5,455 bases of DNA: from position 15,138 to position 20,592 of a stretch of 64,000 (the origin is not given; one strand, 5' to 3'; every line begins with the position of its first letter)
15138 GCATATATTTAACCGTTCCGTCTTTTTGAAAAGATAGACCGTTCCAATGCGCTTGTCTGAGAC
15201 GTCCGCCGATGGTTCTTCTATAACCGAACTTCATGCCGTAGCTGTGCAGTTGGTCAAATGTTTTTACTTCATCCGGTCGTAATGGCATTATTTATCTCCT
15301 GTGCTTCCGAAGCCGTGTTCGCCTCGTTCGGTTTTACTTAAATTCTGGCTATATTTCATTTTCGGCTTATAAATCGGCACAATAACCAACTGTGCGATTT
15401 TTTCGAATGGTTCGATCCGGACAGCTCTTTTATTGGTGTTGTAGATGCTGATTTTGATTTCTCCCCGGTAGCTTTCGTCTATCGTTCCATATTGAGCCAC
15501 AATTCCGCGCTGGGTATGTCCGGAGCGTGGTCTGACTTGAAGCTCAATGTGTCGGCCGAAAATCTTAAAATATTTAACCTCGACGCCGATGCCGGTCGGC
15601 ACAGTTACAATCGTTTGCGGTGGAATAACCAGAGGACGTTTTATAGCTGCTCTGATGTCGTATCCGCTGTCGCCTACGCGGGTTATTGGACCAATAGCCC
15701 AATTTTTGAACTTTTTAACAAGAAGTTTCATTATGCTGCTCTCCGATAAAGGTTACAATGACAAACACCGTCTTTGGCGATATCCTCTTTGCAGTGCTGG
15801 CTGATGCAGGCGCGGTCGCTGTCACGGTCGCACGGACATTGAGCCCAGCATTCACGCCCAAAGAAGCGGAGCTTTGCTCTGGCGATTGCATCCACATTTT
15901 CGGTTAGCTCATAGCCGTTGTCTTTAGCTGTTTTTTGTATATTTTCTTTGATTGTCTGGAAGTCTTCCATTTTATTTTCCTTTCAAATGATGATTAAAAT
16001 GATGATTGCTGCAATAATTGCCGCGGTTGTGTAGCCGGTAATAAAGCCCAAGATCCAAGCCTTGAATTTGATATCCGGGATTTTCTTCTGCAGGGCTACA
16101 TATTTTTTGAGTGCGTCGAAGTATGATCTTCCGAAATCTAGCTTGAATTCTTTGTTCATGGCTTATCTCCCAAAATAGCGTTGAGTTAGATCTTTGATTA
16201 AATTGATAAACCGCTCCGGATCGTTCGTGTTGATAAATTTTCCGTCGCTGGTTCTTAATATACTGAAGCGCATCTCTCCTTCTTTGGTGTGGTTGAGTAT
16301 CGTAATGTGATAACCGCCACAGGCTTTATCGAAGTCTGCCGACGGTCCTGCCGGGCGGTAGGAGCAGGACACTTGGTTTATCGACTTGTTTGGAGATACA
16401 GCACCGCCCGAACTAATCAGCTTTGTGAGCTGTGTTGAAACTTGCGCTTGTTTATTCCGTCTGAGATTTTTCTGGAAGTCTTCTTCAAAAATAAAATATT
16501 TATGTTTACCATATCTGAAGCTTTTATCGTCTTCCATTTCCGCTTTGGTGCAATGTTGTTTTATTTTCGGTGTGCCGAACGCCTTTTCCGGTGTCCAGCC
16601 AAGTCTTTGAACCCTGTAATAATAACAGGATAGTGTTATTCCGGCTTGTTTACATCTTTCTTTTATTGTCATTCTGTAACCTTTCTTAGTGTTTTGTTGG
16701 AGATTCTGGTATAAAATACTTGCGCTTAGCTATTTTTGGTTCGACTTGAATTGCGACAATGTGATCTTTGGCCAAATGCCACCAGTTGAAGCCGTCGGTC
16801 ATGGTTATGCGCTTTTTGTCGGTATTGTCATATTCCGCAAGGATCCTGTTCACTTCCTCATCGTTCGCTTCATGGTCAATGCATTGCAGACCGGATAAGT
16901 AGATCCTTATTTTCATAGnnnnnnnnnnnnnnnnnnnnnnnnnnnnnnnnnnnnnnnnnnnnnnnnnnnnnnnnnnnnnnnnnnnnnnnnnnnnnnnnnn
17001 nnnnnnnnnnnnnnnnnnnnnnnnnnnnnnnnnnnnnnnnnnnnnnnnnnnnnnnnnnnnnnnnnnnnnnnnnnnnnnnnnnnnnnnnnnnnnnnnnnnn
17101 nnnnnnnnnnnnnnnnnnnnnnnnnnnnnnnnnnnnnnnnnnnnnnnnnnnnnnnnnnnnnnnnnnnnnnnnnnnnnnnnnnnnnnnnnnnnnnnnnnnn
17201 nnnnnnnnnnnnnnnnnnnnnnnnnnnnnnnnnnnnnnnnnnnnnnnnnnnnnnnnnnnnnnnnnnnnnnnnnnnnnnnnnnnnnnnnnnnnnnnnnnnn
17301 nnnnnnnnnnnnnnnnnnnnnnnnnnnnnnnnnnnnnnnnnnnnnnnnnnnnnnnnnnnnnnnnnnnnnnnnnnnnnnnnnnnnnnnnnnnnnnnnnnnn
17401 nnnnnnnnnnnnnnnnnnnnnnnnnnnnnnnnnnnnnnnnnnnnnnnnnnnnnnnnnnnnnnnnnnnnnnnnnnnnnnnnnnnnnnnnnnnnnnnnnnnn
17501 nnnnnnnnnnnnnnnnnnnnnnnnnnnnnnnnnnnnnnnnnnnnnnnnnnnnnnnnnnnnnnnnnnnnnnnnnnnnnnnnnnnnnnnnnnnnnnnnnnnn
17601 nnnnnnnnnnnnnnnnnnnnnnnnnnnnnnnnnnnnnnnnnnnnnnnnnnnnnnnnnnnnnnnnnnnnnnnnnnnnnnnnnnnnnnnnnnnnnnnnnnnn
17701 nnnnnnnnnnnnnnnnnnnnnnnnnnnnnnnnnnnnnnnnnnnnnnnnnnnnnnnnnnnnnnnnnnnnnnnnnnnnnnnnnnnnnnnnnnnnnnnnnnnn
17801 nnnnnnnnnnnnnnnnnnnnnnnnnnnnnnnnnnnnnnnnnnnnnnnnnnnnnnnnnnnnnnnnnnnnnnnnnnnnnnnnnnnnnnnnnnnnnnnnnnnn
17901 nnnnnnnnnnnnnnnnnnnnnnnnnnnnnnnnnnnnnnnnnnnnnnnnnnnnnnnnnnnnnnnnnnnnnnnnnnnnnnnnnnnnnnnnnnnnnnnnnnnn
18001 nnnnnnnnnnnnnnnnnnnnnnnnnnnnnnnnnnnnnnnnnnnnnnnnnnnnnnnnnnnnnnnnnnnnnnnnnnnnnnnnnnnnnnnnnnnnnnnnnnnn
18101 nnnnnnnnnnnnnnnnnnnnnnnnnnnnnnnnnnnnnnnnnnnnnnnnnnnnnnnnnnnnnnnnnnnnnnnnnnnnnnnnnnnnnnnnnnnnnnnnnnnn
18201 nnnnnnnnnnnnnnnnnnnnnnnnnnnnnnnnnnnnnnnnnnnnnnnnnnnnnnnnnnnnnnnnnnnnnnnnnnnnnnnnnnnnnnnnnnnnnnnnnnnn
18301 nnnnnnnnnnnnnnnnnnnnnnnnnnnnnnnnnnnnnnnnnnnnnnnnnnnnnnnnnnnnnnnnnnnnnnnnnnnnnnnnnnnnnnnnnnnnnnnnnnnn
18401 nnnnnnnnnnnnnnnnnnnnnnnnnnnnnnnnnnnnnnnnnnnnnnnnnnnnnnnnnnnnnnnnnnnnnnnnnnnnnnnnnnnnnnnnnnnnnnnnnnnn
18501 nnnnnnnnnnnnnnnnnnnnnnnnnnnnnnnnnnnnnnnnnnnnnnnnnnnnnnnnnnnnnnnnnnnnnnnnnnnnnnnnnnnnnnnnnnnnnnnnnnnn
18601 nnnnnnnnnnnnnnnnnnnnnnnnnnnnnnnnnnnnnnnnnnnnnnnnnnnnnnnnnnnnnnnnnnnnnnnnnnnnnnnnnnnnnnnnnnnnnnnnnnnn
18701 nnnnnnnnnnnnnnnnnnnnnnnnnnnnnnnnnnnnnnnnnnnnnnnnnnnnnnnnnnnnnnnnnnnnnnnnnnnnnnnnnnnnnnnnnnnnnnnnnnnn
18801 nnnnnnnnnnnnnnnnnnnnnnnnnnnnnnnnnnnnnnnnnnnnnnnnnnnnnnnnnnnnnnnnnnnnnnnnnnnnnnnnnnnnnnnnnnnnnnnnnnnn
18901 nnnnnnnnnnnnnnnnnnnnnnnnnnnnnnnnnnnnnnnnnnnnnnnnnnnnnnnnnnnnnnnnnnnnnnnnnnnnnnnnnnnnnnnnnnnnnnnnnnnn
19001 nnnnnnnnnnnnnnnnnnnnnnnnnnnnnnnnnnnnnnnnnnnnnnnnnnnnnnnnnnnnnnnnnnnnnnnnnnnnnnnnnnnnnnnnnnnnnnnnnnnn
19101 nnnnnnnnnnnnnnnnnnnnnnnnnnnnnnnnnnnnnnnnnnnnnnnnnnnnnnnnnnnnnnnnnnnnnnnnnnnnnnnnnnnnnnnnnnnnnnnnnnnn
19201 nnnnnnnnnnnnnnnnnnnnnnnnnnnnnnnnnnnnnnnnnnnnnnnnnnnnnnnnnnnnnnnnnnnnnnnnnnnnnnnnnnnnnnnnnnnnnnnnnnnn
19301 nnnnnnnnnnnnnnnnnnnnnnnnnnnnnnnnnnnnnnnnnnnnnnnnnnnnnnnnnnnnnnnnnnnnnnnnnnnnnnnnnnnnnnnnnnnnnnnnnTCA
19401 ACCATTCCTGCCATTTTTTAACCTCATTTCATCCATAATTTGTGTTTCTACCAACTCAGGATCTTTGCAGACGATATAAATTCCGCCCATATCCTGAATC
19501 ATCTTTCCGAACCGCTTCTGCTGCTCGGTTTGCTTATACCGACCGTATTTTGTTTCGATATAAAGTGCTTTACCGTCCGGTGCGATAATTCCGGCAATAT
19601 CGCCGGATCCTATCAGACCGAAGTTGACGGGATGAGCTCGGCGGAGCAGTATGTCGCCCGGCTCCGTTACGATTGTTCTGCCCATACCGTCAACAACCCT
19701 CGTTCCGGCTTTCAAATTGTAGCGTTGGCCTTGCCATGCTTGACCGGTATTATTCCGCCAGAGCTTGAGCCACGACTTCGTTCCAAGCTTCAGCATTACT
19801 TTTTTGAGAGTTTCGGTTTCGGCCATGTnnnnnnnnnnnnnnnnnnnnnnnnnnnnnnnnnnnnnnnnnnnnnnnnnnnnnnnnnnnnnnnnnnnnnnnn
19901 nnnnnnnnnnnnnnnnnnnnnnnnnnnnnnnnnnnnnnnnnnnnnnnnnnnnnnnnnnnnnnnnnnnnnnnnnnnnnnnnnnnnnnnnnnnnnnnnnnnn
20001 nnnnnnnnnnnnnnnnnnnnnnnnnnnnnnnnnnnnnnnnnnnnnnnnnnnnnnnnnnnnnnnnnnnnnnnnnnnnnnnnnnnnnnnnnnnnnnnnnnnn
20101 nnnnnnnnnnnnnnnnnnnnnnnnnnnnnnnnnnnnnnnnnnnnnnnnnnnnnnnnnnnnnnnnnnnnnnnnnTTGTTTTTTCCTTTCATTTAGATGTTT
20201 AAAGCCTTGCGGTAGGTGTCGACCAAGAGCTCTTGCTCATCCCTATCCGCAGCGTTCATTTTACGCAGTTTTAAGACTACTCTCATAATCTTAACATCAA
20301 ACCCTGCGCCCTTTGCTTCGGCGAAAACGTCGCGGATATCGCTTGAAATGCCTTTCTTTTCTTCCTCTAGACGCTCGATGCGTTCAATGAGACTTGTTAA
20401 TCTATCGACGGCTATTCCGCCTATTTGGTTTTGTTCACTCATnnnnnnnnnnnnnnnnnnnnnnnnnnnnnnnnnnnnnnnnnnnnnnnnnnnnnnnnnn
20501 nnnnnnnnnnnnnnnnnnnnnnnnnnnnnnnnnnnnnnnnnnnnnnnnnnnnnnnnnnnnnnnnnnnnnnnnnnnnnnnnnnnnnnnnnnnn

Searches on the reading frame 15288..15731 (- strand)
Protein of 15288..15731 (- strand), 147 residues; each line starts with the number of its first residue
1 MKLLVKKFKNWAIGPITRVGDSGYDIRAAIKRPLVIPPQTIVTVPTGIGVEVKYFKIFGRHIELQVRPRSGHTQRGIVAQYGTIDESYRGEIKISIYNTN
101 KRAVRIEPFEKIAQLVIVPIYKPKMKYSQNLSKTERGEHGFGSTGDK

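Call 9: search_protein_families(library=pfam, proteins=[window:15288-15731:-], max_evalue=0.01)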
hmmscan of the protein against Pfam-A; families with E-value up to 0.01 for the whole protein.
window:15288-15731:- (147 aa): 2 families
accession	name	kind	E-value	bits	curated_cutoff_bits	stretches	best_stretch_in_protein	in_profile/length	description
PF00692.24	dUTPase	-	1.3e-24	86.9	22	1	10-145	2-129/129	dUTPase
PF22769.1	DCD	-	0.0003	21.4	27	1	65-117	96-150/153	dCTP deaminase-like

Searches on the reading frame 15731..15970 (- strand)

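Call 27: search_protein_families(library=phrogs, proteins=[window:15731-15970:-], max_evalue=0.001)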
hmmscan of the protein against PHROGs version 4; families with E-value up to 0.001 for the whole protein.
window:15731-15970:- (79 aa): 1 family
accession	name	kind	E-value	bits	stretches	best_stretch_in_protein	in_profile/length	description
phrog_38239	-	unknown function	5.3e-05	24.4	1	22-77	4-60/63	-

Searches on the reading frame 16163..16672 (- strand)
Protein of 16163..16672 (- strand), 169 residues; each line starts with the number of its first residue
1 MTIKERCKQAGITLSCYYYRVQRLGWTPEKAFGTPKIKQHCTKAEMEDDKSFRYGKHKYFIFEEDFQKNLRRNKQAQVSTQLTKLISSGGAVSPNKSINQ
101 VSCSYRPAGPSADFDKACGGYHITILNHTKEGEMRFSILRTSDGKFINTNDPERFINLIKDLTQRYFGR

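Call 9: search_protein_families(library=pfam, proteins=[window:16163-16672:-], max_evalue=0.01)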
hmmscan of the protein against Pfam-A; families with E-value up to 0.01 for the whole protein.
window:16163-16672:- (169 aa): 1 family
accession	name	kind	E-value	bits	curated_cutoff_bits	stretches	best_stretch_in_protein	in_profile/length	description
PF11680.14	DUF3276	-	0.00071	20.1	23.1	1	43-69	44-70/131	Protein of unknown function (DUF3276)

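Call 27: search_protein_families(library=phrogs, proteins=[window:16163-16672:-], max_evalue=0.001)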
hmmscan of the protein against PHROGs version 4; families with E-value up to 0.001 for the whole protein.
window:16163-16672:- (169 aa): 1 family
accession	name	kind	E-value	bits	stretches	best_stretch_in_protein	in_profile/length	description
phrog_1065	-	unknown function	9.5e-06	26.6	1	5-53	111-151/192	-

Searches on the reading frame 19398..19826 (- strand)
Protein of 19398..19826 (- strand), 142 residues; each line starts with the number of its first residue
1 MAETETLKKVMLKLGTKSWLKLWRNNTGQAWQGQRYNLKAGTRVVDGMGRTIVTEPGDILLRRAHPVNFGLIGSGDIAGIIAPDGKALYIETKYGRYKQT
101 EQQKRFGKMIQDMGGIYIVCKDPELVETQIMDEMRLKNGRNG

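Call 9: search_protein_families(library=pfam, proteins=[window:19398-19826:-], max_evalue=0.01)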
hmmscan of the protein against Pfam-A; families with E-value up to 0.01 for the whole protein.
window:19398-19826:- (142 aa): 0 families

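Call 27: search_protein_families(library=phrogs, proteins=[window:19398-19826:-], max_evalue=0.001)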
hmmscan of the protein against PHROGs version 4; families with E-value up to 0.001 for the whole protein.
window:19398-19826:- (142 aa): 3 families
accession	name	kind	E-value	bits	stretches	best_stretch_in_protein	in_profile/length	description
phrog_5702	-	DNA, RNA and nucleotide metabolism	3.3e-07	31.2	1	73-122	6-55/70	Holliday junction resolvase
phrog_93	-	DNA, RNA and nucleotide metabolism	1e-06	28.7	1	2-130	353-438/613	endonuclease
phrog_824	-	unknown function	0.0002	22.3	1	84-138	125-179/265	-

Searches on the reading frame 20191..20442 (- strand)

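Call 27: search_protein_families(library=phrogs, proteins=[window:20191-20442:-], max_evalue=0.001)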
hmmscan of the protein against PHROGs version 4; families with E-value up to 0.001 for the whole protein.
window:20191-20442:- (83 aa): 1 family
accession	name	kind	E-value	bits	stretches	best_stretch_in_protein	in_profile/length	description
phrog_4212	-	unknown function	2.7e-28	100.1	1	3-82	271-350/353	-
